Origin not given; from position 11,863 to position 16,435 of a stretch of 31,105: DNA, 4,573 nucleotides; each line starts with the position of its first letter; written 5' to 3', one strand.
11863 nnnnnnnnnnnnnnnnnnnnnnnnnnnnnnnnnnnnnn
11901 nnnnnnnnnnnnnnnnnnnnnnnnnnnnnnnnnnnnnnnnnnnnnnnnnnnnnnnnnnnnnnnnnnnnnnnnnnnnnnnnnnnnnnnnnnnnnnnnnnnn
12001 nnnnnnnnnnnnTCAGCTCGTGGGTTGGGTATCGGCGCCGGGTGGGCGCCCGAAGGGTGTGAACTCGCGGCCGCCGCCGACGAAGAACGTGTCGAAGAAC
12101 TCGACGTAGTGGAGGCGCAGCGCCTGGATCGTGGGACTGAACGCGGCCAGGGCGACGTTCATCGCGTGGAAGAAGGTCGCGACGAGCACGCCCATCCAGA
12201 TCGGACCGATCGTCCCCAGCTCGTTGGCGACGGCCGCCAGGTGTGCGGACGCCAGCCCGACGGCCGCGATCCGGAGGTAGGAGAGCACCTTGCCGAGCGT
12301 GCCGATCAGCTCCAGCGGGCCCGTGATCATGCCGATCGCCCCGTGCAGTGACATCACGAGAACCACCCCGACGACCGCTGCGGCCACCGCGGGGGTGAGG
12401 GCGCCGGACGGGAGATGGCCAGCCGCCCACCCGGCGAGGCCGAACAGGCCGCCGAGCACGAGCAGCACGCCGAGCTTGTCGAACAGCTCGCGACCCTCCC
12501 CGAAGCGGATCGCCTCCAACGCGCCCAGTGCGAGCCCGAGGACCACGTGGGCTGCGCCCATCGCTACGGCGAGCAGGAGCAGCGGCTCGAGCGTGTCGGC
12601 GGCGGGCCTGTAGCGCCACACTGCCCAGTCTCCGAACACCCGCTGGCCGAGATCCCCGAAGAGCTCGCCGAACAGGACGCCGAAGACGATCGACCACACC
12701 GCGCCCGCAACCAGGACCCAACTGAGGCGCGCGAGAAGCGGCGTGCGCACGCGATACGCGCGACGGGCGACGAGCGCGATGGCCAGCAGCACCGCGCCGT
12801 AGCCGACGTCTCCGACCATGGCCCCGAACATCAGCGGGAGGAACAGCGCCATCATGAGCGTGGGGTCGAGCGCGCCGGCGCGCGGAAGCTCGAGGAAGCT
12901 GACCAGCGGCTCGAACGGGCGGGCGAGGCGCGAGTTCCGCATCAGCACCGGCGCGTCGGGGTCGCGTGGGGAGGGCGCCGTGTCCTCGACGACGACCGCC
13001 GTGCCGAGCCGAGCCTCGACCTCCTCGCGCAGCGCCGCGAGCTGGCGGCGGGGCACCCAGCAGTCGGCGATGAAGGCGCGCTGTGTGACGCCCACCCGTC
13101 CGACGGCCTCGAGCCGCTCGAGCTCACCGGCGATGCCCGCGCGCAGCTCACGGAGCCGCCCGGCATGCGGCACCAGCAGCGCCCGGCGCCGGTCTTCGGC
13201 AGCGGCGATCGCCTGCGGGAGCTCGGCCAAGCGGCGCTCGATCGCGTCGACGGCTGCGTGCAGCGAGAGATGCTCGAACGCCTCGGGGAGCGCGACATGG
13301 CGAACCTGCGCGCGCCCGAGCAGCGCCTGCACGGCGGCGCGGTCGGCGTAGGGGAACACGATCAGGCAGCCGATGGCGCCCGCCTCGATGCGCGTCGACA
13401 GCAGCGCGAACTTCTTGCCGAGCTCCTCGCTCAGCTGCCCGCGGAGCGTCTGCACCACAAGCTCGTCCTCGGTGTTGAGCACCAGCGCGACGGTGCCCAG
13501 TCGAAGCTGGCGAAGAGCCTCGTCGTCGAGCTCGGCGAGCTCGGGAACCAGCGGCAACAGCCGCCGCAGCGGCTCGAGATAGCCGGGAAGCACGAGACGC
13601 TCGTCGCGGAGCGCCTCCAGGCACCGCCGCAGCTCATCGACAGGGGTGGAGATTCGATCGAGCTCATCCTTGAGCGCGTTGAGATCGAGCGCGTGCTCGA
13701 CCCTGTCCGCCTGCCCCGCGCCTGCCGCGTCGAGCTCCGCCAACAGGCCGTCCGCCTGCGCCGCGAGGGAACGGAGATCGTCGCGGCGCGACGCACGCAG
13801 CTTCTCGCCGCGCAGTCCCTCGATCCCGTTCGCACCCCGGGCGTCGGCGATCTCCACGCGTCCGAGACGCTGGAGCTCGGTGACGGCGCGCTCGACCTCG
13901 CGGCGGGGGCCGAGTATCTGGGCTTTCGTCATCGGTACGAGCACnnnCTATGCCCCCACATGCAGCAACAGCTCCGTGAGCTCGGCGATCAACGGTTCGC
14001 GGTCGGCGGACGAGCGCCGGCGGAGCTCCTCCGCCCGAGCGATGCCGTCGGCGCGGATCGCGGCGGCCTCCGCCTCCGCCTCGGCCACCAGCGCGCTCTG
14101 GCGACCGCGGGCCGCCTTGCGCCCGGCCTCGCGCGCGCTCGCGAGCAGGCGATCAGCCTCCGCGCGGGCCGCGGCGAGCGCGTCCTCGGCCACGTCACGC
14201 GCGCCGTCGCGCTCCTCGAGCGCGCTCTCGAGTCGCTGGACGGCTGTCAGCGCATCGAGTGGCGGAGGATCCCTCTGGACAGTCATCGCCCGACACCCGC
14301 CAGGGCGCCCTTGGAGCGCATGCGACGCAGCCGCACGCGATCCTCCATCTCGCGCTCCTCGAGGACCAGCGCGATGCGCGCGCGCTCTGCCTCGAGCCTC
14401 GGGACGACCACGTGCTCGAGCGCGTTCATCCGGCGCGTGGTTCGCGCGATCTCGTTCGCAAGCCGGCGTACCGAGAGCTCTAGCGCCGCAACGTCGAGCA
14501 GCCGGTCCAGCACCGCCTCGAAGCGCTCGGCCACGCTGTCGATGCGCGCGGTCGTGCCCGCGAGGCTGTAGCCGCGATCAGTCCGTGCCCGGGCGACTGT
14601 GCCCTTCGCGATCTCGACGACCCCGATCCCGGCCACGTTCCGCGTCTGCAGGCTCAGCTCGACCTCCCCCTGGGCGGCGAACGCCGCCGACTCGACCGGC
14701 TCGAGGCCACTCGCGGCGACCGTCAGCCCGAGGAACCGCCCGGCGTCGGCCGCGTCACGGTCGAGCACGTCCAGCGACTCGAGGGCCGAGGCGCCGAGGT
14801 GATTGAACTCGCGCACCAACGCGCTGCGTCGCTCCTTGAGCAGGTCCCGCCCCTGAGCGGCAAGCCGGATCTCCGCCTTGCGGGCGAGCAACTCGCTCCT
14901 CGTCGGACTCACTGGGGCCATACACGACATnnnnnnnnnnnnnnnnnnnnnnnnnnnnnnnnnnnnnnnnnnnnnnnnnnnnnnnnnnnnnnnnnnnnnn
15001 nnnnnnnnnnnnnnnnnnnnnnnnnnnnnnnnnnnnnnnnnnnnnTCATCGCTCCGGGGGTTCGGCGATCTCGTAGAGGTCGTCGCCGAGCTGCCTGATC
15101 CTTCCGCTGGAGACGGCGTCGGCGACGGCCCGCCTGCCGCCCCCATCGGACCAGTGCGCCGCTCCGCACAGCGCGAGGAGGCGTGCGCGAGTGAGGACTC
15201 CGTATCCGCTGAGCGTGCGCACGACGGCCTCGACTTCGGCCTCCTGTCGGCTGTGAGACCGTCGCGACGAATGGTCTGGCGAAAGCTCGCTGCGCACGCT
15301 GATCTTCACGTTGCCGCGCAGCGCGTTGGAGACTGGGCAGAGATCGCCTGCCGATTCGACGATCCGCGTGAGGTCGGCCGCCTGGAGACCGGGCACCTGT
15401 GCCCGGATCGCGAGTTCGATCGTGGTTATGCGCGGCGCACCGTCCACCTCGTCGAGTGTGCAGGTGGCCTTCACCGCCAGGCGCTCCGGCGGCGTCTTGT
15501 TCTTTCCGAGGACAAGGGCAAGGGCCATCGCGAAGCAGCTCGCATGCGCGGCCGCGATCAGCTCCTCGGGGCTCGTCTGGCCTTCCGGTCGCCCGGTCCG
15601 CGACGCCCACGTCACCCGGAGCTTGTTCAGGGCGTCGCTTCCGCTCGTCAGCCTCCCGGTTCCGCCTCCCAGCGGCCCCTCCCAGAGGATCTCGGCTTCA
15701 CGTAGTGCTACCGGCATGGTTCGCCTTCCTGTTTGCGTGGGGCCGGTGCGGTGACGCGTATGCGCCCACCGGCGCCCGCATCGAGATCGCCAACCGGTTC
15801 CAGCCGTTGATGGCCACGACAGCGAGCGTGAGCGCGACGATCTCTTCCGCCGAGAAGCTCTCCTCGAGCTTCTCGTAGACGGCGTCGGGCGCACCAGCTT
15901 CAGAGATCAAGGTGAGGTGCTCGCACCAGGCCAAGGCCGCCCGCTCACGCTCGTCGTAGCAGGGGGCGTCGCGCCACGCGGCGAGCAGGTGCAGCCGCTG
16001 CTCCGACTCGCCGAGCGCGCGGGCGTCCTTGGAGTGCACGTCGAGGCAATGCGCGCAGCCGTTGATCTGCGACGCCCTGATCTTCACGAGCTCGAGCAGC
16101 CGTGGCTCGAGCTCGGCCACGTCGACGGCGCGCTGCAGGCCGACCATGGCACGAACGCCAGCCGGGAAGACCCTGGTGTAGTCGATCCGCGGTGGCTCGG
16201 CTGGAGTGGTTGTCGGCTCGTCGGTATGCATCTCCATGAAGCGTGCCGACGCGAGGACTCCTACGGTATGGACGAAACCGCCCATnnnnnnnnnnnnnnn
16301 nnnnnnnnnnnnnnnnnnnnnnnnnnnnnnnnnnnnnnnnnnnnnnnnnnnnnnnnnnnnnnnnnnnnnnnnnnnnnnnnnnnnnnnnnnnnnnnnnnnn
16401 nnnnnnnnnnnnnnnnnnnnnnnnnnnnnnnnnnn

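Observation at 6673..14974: Complete A/V-type ATPase operon in an actinobacterial-type stress island, under the same promoter motif as USPs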

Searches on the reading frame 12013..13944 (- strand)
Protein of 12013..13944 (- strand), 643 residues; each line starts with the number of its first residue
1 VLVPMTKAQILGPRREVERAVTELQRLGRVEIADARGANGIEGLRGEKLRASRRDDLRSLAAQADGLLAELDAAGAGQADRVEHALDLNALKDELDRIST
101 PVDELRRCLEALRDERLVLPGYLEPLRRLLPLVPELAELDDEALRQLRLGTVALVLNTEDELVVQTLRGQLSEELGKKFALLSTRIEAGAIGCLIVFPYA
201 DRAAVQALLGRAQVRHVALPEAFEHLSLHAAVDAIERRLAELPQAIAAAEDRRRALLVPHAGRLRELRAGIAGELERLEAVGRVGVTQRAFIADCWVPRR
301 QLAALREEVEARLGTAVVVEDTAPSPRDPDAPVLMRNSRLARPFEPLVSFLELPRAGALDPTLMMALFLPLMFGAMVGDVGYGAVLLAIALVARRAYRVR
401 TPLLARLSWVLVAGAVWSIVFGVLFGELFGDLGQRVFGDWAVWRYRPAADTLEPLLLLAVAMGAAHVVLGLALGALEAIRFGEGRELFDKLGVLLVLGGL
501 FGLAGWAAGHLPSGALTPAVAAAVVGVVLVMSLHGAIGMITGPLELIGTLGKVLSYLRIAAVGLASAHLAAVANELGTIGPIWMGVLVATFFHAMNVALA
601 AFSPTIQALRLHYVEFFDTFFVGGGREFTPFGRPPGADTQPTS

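Call 5: search_protein_families(library=pfam, proteins=[window:12013-13944:-], max_evalue=0.01)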
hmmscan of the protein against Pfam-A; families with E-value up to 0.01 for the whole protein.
window:12013-13944:- (643 aa): 1 family
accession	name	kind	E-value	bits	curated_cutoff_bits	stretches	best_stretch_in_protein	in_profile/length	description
PF01496.24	V_ATPase_I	-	5.7e-20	71.3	30.7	2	229-392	245-412/815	V-type ATPase 116kDa subunit family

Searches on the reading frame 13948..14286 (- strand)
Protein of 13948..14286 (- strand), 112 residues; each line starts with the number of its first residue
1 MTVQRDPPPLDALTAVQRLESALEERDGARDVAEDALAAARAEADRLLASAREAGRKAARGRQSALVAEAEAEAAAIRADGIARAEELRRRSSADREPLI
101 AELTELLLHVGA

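Call 5: search_protein_families(library=pfam, proteins=[window:13948-14286:-], max_evalue=0.01)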
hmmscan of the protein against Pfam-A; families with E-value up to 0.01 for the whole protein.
window:13948-14286:- (112 aa): 0 families

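Call 53: search_solved_structures(query=window:13948-14286:-, max_evalue=10, show_alignments=2)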
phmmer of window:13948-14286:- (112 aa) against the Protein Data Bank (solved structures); distinct sequences matched with E-value up to 10: 7.
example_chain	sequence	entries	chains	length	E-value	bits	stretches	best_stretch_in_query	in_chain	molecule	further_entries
9x1x_A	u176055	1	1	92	0.75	13.9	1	17-84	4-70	P57-M5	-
4fb5_A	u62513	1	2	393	1.2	13.2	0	32-62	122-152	Probable oxidoreductase protein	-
3fb2_A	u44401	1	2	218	1.2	13.2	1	11-56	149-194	Spectrin alpha chain, brain spectrin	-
9x1w_A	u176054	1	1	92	1.3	13.1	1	17-79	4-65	P57-M4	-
9uc5_A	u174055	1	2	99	1.4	13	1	17-76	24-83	GPX62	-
2jy9_A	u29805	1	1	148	2.3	12.3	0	51-97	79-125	Putative tRNA hydrolase domain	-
9qwr_A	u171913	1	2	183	9.4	10.4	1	18-84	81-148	MICOS complex subunit MIC60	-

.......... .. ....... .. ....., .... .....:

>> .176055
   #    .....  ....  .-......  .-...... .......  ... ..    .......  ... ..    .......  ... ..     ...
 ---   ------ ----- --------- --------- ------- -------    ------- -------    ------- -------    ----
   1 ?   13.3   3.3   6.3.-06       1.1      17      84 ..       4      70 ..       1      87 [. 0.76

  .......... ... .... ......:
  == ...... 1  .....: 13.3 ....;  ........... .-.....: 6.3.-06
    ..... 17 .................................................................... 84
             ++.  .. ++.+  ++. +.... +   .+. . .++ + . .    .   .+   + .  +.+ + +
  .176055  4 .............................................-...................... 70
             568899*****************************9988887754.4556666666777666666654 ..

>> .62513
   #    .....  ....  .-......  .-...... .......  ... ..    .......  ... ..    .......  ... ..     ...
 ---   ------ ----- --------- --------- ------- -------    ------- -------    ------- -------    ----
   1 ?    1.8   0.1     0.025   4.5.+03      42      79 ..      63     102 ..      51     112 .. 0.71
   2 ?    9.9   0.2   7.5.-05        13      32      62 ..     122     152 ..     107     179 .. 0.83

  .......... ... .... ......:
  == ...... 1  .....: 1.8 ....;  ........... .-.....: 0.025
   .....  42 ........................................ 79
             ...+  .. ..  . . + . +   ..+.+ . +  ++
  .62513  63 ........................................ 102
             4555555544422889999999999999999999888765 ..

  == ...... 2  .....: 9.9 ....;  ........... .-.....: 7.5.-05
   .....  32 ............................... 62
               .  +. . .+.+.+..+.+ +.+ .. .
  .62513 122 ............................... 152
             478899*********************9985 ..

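Call 55: find_homologous_proteins(query=window:13948-14286:-, max_evalue=0.001)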
Query window:13948-14286:- (112 aa): 34 proteins with E <= 0.001 among 1671 candidates. Only proteins of 61 to 196 residues were searched: fused or split forms outside these lengths cannot appear, so this answer is no evidence that the protein stands alone or is whole; lengths 'longer' or 'shorter' looks for them.
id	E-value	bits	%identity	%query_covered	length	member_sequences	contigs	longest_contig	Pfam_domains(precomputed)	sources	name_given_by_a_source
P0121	1.9e-54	200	100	100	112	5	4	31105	-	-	-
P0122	1.7e-47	178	91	100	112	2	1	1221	-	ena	-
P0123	1.6e-46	174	88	100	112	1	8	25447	-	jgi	jgi:vacuolar-type H+-ATPase subunit H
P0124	2.2e-46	174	89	99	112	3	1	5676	-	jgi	jgi:vacuolar-type H+-ATPase subunit H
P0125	1.8e-44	168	86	100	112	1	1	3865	-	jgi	jgi:vacuolar-type H+-ATPase subunit H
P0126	2.7e-44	167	87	100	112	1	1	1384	-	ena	-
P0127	2.0e-43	165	86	99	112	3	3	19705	-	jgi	jgi:vacuolar-type H+-ATPase subunit H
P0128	8.2e-43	163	85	99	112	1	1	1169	-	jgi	jgi:vacuolar-type H+-ATPase subunit H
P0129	3.5e-42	161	84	100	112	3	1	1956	-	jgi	jgi:vacuolar-type H+-ATPase subunit H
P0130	5.3e-42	160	81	100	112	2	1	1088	-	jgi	jgi:vacuolar-type H+-ATPase subunit H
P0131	3.4e-41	157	83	100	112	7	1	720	-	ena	-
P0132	6.6e-41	156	82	100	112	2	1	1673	-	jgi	jgi:vacuolar-type H+-ATPase subunit H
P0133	3.3e-40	154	81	100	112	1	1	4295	-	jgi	jgi:hypothetical protein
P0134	4.3e-40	154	83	99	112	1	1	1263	-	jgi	jgi:F-type H+-transporting ATPase subunit b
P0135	7.2e-40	153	80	100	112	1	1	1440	PF28068.1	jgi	jgi:vacuolar-type H+-ATPase subunit H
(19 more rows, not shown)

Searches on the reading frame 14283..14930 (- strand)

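Call 5: search_protein_families(library=pfam, proteins=[window:14283-14930:-], max_evalue=0.01)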
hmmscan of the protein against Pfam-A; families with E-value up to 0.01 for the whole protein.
window:14283-14930:- (215 aa): 1 family
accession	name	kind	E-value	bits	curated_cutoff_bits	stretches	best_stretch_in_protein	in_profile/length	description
PF01813.22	ATP-synt_D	-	8.4e-40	137.2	25.7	1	13-205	1-195/196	ATP synthase subunit D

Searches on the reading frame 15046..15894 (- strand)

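Call 9: search_protein_families(library=pfam, proteins=[window:15046-15894:-], max_evalue=0.01)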
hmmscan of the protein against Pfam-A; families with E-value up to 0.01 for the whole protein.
window:15046-15894:- (282 aa): 1 family
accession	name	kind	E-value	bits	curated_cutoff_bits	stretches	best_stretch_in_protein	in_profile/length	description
PF02566.24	OsmC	-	3.3e-19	69.6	27.5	1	105-200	4-99/100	OsmC-like protein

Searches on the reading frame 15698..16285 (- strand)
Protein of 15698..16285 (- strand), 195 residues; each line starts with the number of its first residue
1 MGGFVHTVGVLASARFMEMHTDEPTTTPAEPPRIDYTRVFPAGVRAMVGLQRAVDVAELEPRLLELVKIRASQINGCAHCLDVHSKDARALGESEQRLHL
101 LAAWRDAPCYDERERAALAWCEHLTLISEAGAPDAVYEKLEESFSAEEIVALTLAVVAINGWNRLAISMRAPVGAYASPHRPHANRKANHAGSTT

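Call 9: search_protein_families(library=pfam, proteins=[window:15698-16285:-], max_evalue=0.01)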
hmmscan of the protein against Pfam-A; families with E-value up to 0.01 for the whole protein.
window:15698-16285:- (195 aa): 1 family
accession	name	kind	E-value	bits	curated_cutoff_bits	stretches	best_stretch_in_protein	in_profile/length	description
PF02627.25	CMD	-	1.2e-19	70.5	23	1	45-121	5-82/84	Carboxymuconolactone decarboxylase family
